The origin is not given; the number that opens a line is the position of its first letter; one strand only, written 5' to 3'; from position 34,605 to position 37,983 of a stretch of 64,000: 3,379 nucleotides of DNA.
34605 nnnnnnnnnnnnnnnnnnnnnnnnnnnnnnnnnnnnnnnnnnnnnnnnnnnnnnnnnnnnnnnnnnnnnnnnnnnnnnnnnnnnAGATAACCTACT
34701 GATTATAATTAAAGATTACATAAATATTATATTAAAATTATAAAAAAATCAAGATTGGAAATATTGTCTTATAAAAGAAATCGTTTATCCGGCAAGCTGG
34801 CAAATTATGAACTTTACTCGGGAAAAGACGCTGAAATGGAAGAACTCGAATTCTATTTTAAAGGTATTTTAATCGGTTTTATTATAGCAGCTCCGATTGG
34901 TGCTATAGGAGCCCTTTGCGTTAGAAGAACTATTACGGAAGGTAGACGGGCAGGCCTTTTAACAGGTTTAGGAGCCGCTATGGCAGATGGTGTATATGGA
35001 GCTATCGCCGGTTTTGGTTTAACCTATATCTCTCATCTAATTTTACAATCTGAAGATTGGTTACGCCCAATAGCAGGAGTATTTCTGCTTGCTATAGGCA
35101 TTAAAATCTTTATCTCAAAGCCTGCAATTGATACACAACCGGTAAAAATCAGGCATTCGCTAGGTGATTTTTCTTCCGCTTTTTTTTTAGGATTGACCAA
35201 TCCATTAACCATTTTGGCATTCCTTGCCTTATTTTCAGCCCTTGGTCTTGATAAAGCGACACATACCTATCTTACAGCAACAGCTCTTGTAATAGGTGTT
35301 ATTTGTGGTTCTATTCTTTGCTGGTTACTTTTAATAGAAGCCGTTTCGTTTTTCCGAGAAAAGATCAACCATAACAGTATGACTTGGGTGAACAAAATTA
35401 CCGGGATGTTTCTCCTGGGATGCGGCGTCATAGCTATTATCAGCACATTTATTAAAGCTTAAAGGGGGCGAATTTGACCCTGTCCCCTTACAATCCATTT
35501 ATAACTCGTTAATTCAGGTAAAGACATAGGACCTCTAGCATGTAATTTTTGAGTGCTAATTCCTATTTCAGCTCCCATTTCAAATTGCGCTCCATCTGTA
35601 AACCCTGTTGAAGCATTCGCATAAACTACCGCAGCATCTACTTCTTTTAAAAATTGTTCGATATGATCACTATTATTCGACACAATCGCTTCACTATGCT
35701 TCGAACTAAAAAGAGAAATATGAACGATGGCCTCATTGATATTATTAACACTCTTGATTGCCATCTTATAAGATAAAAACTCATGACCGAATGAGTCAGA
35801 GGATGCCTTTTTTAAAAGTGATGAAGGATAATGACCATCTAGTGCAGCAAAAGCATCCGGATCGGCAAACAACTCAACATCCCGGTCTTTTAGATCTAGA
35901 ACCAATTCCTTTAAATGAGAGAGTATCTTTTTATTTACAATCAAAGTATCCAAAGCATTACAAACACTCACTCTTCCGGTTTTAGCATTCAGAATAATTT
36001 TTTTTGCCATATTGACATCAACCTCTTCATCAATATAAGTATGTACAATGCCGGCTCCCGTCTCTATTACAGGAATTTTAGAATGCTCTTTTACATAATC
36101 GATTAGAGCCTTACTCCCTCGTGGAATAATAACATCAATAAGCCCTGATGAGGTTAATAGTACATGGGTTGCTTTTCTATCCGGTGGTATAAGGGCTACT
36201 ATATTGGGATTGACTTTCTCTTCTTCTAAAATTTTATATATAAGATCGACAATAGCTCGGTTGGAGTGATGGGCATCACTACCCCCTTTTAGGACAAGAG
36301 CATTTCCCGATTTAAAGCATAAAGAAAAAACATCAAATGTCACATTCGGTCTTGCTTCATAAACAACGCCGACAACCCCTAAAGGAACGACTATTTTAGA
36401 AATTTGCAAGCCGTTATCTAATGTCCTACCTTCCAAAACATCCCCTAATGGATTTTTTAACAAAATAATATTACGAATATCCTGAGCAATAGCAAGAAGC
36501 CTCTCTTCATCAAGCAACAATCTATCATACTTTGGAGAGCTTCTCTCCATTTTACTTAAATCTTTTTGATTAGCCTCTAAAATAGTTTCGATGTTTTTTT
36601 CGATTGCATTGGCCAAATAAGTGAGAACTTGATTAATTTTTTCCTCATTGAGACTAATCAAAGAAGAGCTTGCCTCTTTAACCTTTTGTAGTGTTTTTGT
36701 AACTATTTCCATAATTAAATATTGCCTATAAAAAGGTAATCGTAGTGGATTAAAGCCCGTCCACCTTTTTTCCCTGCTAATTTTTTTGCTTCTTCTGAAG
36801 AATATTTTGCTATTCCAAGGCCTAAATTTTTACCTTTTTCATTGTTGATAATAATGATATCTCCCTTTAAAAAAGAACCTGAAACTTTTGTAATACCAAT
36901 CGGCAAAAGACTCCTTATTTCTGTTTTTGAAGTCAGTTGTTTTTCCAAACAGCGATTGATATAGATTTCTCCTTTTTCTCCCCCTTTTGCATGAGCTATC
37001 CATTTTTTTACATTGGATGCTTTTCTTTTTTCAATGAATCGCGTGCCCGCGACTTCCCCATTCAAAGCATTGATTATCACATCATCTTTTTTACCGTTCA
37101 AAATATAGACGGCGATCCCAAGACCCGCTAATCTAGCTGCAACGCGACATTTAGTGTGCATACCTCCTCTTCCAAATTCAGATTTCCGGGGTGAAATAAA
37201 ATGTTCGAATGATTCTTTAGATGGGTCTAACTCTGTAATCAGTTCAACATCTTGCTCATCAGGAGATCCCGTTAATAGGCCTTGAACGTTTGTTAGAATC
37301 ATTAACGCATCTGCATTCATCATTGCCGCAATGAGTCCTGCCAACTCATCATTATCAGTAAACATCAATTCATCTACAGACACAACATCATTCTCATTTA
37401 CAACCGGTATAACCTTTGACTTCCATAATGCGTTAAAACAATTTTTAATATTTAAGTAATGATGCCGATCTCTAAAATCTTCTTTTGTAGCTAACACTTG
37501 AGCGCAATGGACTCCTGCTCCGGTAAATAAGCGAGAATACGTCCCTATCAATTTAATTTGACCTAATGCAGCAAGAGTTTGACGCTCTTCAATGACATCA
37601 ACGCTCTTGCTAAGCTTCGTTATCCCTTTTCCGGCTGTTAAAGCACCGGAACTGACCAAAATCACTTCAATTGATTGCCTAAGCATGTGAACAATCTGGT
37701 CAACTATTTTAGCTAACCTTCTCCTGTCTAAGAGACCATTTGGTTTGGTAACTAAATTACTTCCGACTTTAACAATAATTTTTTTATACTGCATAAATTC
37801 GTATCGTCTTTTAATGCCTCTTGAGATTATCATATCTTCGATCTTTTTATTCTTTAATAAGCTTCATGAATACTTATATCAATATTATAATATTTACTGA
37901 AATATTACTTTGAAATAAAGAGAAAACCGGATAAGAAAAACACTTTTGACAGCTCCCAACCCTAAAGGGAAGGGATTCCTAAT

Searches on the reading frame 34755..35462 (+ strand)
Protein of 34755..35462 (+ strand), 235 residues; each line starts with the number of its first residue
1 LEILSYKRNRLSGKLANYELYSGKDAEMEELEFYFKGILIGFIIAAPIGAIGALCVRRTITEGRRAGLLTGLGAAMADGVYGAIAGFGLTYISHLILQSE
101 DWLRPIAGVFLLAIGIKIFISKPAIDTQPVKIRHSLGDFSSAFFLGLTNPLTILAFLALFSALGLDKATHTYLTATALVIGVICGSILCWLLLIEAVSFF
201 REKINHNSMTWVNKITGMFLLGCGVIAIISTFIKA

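Call 54: search_protein_families(library=ncbifam, proteins=[window:34755-35462:+], max_evalue=1e-10)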
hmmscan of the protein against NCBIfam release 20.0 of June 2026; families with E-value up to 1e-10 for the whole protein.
window:34755-35462:+ (235 aa): 1 family
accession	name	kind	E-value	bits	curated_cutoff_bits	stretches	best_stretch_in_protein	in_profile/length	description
TIGR00949.1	2A76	subfamily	4.3e-14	52.6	183.95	1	54-225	8-183/185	homoserine/threonine efflux transporter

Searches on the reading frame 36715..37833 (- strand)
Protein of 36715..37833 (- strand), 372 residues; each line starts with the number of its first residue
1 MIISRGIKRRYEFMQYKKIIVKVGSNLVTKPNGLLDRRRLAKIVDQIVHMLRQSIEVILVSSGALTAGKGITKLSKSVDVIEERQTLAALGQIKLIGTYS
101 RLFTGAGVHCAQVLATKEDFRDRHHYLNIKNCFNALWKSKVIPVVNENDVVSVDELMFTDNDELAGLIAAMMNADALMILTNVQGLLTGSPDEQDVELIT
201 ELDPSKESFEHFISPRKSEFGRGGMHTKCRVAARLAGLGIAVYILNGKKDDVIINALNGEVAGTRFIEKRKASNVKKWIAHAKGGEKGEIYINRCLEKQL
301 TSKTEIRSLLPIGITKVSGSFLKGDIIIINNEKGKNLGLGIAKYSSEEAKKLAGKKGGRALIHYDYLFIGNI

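Call 54: search_protein_families(library=ncbifam, proteins=[window:36715-37833:-], max_evalue=1e-10)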
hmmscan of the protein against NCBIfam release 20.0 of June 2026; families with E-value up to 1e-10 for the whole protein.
window:36715-37833:- (372 aa): 4 families
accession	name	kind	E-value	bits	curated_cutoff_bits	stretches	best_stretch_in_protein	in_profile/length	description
TIGR01027.1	proB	equivalog_domain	2.3e-89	300.1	186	1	17-356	1-339/363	glutamate 5-kinase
TIGR01092.1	P5CS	equivalog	2.6e-47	161.5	796.75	1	14-273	5-280/715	delta l-pyrroline-5-carboxylate synthetase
NF040647.1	IPPK_Arch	equivalog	1.4e-13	50.7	120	1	124-265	116-258/259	isopentenyl phosphate kinase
TIGR00761.1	argB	equivalog_domain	5.8e-11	42.4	151.3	0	130-236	125-222/231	acetylglutamate kinase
